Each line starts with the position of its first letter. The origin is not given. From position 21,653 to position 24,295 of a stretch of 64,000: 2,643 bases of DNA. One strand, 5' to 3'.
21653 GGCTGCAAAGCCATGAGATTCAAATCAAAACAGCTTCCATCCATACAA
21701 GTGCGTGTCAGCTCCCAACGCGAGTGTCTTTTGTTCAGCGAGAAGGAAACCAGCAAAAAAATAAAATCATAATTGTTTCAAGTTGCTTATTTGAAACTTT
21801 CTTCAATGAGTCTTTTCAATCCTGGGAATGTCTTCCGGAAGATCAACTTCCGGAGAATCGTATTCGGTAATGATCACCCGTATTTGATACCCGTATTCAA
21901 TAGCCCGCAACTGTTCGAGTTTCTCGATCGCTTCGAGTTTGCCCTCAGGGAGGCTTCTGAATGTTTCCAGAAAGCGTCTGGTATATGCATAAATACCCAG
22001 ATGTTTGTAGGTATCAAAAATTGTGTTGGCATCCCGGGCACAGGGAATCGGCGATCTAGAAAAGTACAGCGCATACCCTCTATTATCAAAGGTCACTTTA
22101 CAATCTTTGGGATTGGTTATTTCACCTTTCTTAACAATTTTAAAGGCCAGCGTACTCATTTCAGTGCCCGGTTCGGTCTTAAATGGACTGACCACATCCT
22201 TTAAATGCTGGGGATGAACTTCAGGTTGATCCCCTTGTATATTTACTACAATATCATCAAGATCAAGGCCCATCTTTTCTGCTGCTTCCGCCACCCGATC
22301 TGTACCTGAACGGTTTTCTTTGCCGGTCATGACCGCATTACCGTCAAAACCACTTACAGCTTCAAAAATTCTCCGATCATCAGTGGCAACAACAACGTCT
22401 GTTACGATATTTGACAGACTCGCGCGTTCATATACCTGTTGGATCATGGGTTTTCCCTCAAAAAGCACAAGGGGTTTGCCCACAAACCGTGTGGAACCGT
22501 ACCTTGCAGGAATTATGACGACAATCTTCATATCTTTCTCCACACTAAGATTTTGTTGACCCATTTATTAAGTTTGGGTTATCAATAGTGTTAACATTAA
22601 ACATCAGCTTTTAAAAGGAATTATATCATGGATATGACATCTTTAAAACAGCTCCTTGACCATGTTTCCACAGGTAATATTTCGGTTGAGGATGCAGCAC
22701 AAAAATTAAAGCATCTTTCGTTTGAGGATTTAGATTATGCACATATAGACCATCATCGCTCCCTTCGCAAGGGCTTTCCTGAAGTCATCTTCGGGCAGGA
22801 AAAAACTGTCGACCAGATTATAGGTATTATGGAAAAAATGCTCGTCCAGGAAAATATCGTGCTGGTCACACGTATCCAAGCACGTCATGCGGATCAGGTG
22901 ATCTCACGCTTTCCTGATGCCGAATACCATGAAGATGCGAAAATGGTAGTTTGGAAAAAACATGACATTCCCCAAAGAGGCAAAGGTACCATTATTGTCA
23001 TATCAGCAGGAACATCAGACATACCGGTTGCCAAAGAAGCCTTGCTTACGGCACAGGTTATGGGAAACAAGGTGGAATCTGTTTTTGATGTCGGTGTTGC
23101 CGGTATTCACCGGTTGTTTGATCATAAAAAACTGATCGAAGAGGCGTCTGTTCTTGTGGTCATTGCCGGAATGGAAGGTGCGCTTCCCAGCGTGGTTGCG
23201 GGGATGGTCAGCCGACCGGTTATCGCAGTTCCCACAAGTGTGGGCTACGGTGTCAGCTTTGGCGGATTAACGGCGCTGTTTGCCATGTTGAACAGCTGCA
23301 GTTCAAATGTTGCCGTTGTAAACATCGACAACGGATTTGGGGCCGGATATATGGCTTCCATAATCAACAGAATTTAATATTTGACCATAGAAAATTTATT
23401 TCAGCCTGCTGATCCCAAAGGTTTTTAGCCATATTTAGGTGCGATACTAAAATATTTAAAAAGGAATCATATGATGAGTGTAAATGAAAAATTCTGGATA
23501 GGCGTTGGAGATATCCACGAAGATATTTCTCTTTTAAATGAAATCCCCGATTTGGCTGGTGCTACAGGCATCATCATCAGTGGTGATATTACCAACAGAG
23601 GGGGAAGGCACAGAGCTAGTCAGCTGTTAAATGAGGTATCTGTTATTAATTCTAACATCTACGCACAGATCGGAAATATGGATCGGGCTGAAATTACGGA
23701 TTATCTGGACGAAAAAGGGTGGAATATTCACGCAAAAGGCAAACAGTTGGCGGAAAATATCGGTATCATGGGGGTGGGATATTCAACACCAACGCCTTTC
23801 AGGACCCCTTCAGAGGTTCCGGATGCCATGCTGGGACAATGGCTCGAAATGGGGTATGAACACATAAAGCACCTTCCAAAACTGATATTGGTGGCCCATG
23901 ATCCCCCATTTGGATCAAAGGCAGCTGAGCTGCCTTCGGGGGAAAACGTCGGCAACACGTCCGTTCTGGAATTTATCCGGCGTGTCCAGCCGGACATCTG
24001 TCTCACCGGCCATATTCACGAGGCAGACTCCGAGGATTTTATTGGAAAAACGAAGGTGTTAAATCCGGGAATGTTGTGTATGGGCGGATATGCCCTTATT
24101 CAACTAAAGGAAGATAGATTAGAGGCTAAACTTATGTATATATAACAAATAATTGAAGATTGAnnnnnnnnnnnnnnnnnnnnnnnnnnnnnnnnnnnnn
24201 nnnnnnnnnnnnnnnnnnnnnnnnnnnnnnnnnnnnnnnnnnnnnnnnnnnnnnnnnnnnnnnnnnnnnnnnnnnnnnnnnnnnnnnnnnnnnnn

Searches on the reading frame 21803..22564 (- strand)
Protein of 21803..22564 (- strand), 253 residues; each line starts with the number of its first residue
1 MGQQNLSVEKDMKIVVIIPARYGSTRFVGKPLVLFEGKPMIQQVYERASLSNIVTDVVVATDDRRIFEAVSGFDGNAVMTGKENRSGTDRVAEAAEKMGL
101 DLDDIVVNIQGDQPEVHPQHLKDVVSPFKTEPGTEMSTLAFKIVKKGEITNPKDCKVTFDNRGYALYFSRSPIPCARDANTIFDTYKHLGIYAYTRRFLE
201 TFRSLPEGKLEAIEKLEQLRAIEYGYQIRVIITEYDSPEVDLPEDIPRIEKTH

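Call 8: search_protein_families(library=pfam, proteins=[window:21803-22564:-], max_evalue=0.001)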
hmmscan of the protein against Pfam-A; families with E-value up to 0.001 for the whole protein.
window:21803-22564:- (253 aa): 2 families
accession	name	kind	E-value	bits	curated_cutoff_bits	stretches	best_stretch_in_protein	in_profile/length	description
PF02348.25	CTP_transf_3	-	1.4e-56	192.2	22.6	1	15-227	1-216/217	Cytidylyltransferase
PF12804.13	NTP_transf_3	-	5.3e-06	27.1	27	1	29-132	15-115/160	MobA-like NTP transferase domain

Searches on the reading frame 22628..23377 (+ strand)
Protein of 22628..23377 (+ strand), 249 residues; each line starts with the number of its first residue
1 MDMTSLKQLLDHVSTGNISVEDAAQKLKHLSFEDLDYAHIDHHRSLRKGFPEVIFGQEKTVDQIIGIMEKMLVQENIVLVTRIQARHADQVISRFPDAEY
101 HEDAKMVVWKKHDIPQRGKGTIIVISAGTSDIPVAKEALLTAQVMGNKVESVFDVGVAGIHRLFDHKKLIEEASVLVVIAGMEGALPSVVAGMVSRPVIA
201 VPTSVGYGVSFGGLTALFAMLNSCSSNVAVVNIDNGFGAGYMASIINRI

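Call 8: search_protein_families(library=pfam, proteins=[window:22628-23377:+], max_evalue=0.001)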
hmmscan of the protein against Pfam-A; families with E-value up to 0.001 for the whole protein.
window:22628-23377:+ (249 aa): 1 family
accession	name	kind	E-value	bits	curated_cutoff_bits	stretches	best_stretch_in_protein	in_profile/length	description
PF00731.26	AIRC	-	1.1e-13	51.4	30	1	122-246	2-126/148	AIR carboxylase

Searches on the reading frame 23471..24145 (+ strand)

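Call 8: search_protein_families(library=pfam, proteins=[window:23471-24145:+], max_evalue=0.001)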
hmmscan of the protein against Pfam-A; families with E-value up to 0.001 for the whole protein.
window:23471-24145:+ (224 aa): 3 families
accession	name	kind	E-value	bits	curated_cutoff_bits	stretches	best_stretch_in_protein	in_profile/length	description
PF14582.11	Metallophos_3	-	3.9e-11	43.2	28.2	1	136-219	174-256/259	Metallophosphoesterase, calcineurin superfamily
PF00149.33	Metallophos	-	3.3e-09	37.9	21.5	1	12-184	6-190/191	Calcineurin-like phosphoesterase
PF12850.12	Metallophos_2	-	3e-07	31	27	1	12-204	6-137/154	Calcineurin-like phosphoesterase superfamily domain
